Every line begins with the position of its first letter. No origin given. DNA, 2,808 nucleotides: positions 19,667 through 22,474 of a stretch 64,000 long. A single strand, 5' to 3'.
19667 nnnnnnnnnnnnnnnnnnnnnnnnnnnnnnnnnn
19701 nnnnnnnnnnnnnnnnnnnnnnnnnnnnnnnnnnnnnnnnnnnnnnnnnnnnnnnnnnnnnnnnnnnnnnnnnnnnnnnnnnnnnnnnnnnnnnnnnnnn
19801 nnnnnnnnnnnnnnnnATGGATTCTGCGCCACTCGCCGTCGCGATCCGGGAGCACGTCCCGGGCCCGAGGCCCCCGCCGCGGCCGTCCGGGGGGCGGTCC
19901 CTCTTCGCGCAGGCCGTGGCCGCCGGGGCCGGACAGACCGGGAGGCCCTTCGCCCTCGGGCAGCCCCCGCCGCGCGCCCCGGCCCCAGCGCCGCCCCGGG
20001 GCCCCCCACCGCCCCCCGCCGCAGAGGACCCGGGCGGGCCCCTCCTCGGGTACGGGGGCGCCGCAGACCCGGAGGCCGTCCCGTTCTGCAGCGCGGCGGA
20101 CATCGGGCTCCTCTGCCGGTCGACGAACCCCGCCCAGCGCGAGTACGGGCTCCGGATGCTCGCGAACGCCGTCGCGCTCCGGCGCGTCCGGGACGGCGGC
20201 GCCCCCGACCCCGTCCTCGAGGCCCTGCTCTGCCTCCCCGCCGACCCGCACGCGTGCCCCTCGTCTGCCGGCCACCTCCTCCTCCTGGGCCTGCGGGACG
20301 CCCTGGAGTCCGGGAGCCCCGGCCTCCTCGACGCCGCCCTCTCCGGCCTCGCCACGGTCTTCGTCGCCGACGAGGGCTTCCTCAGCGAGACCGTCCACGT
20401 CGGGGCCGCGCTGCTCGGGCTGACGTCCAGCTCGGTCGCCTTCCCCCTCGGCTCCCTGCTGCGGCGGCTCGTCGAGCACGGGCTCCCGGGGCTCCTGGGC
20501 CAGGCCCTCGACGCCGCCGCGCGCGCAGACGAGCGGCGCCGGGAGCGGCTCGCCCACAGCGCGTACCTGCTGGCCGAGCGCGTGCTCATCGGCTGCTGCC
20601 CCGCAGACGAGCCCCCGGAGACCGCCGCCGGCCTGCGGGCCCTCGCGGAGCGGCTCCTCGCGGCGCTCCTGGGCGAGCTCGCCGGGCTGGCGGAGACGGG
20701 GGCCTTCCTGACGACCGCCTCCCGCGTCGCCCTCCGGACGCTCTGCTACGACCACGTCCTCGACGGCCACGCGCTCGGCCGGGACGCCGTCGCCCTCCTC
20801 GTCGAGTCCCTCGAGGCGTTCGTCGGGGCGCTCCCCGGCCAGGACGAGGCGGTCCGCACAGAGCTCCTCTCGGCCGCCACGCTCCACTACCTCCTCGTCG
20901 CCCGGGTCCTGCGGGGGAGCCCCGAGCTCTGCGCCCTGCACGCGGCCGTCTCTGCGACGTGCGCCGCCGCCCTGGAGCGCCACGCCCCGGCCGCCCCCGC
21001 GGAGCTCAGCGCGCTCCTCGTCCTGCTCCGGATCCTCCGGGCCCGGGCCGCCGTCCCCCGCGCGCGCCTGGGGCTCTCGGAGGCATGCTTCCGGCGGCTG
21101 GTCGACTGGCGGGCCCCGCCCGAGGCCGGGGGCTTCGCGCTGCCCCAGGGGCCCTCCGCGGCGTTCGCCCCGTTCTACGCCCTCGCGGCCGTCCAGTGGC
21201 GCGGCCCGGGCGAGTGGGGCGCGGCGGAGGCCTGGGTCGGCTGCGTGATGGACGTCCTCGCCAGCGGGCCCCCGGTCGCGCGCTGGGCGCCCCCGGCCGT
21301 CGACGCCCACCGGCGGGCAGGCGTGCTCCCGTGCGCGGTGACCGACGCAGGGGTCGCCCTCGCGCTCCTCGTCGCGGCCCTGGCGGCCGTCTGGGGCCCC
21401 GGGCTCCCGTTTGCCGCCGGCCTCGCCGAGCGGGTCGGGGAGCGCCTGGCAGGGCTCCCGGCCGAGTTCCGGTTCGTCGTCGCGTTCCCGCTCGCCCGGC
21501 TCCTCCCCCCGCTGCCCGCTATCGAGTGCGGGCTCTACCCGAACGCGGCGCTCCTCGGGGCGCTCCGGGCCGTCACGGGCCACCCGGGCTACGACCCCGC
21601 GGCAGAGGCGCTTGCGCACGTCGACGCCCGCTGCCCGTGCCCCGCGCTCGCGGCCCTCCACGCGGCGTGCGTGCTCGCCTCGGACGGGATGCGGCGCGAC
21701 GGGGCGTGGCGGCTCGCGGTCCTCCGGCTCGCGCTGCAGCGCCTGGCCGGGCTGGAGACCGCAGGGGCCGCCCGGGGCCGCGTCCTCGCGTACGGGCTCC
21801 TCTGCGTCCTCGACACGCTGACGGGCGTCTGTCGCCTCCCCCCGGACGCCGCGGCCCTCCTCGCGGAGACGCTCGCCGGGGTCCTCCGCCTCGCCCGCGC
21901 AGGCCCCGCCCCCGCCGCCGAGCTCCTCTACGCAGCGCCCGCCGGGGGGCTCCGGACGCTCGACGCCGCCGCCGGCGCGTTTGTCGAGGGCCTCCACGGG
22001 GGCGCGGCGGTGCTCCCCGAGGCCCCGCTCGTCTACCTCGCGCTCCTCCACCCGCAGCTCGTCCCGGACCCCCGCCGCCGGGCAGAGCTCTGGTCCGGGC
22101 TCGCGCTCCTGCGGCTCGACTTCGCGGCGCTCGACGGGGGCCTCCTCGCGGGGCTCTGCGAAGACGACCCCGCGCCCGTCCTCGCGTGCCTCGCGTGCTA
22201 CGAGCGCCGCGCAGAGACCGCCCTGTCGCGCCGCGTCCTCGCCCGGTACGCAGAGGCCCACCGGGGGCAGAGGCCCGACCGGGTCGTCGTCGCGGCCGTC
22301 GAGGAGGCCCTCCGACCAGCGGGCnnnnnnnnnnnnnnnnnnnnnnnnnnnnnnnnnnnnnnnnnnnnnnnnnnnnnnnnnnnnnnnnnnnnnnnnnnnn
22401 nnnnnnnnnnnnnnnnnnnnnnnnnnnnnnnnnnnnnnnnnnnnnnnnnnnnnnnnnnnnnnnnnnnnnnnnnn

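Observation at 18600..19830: Island genes carry host-type expression signals despite the alien composition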

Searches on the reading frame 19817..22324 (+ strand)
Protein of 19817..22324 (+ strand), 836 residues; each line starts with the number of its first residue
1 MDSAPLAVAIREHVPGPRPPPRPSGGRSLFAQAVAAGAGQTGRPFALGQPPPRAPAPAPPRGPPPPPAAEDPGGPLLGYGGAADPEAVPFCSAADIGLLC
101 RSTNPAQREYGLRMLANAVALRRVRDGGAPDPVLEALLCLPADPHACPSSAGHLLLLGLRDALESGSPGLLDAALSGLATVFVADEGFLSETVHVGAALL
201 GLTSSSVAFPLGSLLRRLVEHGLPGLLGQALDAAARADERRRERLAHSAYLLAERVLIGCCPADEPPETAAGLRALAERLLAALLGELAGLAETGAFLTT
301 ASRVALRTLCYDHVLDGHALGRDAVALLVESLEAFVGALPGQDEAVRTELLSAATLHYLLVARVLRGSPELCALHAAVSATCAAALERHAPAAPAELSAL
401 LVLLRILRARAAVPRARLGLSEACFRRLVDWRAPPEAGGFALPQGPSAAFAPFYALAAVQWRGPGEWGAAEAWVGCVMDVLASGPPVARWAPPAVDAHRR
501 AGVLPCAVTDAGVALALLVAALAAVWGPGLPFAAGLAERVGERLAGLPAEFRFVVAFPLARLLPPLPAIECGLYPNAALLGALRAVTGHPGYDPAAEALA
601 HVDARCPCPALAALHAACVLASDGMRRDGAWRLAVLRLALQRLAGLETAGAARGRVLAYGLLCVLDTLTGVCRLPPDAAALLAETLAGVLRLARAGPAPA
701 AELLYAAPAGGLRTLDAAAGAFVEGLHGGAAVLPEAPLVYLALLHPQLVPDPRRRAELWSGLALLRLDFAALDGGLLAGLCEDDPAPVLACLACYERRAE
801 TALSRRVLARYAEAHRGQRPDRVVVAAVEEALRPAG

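Call 11: search_protein_families(library=pfam, proteins=[window:19817-22324:+], max_evalue=0.1)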
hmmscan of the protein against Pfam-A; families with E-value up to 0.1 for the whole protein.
window:19817-22324:+ (836 aa): 1 family
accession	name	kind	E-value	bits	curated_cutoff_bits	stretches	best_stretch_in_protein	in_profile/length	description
PF08620.15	RPAP1_C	-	0.051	14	27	0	94-117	40-63/69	RPAP1-like, C-terminal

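Call 20: find_homologous_proteins(query=window:19817-22324:+)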
Query window:19817-22324:+ (836 aa): 5 proteins with E <= 0.001 among 8000 candidates.
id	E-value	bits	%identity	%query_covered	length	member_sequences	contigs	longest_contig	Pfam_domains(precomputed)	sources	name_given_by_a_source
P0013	0.0e+0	1749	99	100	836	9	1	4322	-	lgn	-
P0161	0.0e+0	1546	89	100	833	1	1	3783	-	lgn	-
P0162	0.0e+0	1302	79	99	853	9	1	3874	-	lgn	-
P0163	0.0e+0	1168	69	99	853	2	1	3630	-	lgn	-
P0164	0.0e+0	1042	69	99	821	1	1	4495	-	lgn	-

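Call 21: find_encoding_contigs(protein=P0161, flank=10000, max_places=3)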
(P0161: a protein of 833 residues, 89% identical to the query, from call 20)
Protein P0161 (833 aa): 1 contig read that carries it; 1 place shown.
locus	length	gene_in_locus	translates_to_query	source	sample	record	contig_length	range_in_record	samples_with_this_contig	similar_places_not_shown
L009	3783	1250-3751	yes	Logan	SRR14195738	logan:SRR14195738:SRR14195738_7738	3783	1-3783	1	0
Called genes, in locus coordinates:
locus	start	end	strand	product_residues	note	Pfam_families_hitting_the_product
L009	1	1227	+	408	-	?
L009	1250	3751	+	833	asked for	-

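Call 22: find_encoding_contigs(protein=P0162, flank=10000, max_places=3)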
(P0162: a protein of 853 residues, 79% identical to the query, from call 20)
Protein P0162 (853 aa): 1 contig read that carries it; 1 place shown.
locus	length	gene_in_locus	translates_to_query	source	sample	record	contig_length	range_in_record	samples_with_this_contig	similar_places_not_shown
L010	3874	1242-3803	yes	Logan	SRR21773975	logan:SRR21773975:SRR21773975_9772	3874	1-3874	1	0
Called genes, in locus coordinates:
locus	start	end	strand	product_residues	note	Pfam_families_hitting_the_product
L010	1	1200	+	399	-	?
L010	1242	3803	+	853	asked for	-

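Call 23: find_encoding_contigs(protein=P0163, flank=10000, max_places=3)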
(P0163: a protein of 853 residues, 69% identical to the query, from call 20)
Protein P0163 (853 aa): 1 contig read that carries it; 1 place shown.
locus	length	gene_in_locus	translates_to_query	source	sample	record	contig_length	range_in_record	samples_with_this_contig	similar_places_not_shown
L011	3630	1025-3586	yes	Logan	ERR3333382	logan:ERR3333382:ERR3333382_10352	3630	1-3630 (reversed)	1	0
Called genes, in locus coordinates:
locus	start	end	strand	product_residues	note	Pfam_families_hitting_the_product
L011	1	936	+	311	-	?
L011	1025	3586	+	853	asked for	-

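Call 24: find_encoding_contigs(protein=P0164, flank=10000, max_places=3)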
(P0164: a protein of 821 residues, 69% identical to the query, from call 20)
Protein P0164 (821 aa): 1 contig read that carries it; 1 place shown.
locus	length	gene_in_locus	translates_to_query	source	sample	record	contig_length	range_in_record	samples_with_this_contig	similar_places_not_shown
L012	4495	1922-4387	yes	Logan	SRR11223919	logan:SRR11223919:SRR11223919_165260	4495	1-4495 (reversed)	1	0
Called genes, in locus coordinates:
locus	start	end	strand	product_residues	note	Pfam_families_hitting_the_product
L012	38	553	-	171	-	-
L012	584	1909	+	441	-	-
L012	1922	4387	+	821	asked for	-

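Call 68: search_protein_families(library=ncbifam, proteins=[window:19817-22324:+], max_evalue=0.1)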
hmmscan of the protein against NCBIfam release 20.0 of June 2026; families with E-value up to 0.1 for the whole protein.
window:19817-22324:+ (836 aa): 0 families

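Call 69: search_protein_families(library=phrogs, proteins=[window:19817-22324:+], max_evalue=0.1)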
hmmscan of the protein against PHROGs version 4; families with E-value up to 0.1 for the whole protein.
window:19817-22324:+ (836 aa): 0 families

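Call 90: predict_structure(alignment_id=A4)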
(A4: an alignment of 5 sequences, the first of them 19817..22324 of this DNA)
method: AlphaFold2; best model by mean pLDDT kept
length: 836 residues; sequences in the alignment: 5
mean_pLDDT: 47.7   pTM: 0.37
mean pLDDT of the five models: 47.7, 45.6, 44.6, 43.2, 42.2
residues with pLDDT >= 90: 0; 70-90: 75; 50-70: 241; < 50: 520
segments of 3 or more residues with pLDDT < 50: 1-62, 67-91, 123-130, 132-134, 136-149, 183-214, 390-568, 571-573, 599-607, 645-660, 666-674, 683-754, 756-816, 818-836
pLDDT, mean of each block of 10 residues (from residue 1): 24 30 31 32 29 38 39 25 32 59 66 67 44 47 37 59 57 61 43 38 31 52 67 63 60 63 69 82 81 66 67 64 82 77 60 67 68 68 59 42 39 31 40 36 34 34 37 37 31 34 28 37 38 44 42 41 45 54 64 54 47 60 64 69 52 45 48 47 48 37 28 32 37 34 40 47 38 37 44 37 43 45 43 33
secondary structure, 60 per line:
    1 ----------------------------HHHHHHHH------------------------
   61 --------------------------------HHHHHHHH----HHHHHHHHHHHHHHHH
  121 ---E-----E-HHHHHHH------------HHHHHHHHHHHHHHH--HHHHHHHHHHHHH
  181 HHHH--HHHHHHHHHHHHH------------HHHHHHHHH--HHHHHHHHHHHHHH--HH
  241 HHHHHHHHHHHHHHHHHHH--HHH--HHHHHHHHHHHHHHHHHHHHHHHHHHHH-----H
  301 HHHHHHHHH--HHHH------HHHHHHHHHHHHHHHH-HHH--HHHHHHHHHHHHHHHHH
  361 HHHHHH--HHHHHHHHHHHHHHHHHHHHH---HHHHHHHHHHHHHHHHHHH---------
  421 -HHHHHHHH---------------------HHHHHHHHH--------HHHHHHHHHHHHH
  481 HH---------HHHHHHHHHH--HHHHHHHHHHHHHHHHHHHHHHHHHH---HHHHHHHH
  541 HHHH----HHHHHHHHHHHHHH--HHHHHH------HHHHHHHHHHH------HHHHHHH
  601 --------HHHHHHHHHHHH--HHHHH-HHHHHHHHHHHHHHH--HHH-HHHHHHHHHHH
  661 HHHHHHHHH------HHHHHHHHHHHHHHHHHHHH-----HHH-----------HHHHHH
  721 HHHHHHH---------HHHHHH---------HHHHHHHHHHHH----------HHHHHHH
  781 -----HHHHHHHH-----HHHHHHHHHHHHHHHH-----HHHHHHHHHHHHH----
elements in order (helices of 4 or more, strands of 3 or more residues): H29-36 H93-100 H105-120 H132-138 H151-165 H168-184 H187-199 H212-220 H223-236 H239-259 H267-294 H300-309 H312-315 H322-337 H344-366 H369-389 H393-411 H422-429 H451-459 H468-482 H492-501 H504-529 H533-544 H549-562 H565-570 H577-587 H594-600 H609-620 H623-627 H629-643 H650-669 H676-695 H715-727 H737-742 H752-763 H774-780 H786-793 H799-814 H820-832

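Call 93: find_related_loci(query=A4, collection=viral_contigs, flank=2000)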
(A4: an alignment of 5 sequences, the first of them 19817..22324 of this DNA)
Query A4 (836 aa) in viral_contigs; peptide patterns used: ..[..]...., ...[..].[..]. (x = any residue, [..] = any of these).
111 stretches matched a pattern, but none encodes a relative of the query by tblastn (E <= 1e-3).

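Call 94: find_related_loci(query=A4, collection=genome_contigs, flank=2000)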
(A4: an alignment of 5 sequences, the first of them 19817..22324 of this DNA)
Query A4 (836 aa) in genome_contigs; peptide patterns used: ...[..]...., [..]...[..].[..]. (x = any residue, [..] = any of these).
447 stretches matched a pattern, but none encodes a relative of the query by tblastn (E <= 1e-3).

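Call 95: fold_search(model_id=the predicted structure, library=pdb)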
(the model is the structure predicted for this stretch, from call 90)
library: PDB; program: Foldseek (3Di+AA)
matches with E <= 10: 894; with E <= 0.001: 0
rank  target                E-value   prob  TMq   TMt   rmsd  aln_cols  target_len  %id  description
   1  8f0x_A                1.5e-03  1.00  0.25  0.23  20.3       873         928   11  Cryo-EM structure of Kap114 bound to H2A-H2B (released 2023-07-26)
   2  8h5b_A                1.5e-03  1.00  0.23  0.22  21.9       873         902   11  The cryo-EM structure of nuclear transport receptor Kap114p complex with yeast TATA-box binding protein (released 2023-09-20)
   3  3w3y_A                2.3e-03  0.95  0.15  0.14  28.8       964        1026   11  Crystal structure of Kap121p bound to Nup53p (released 2013-04-10)
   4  5h2v_A                2.6e-03  0.99  0.19  0.17  27.5       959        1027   12  Crystal structure of the karyopherin Kap121p bound to the SUMO protease Ulp1p (released 2016-12-14)
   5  6xu2_A                2.8e-03  0.99  0.18  0.15  26.9       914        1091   13  Human karyopherin RanBP5 (isoform-3) (released 2020-04-22)
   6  3w3v                  3.2e-03  0.96  0.16  0.14  29.2       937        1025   11  Crystal structure of Kap121p mutant D353K/E396K/D438K (released 2013-04-10)
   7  9l4c_A                3.7e-03  0.99  0.19  0.19  22.1       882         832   12  ATR Spiral -ATRIP bound with RP-3500 (released 2025-05-21)
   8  4zj7_A                3.8e-03  0.97  0.18  0.16  28.9       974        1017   12  Crystal structure of the karyopherin Kap121p bound to the extreme C-terminus of the protein phosphatase Cdc14p (released 2015-06-03)
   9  3zjy_B                4.4e-03  0.96  0.18  0.17  22.6       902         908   12  Crystal Structure of Importin 13 - RanGTP - eIF1A complex (released 2013-04-10)
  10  4rv1_A                5.4e-03  0.99  0.12  0.20  22.5       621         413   11  Crystal Structure of Engineered Protein. Northeast Structural Genomics Consortium (NESG) Target OR497. (released 2014-12-10)
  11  4c0p_D                6.2e-03  0.99  0.20  0.19  23.7       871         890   12  Unliganded Transportin 3 (released 2014-01-22)
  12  9b31_A                6.5e-03  1.00  0.25  0.23  22.0       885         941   11  Cryo-EM structure of yeast (Nap1)2-Kap114-H2A-H2B (released 2024-11-27)
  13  4rv1_D                6.5e-03  0.99  0.14  0.22  20.2       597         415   13  Crystal Structure of Engineered Protein. Northeast Structural Genomics Consortium (NESG) Target OR497. (released 2014-12-10)
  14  2qmr_C                6.7e-03  0.94  0.17  0.17  28.2       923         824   11  Karyopherin beta2/transportin (released 2007-10-30)
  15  6en4_C                7.4e-03  0.98  0.18  0.18  21.8       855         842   12  SF3b core in complex with a splicing modulator (released 2018-06-20)
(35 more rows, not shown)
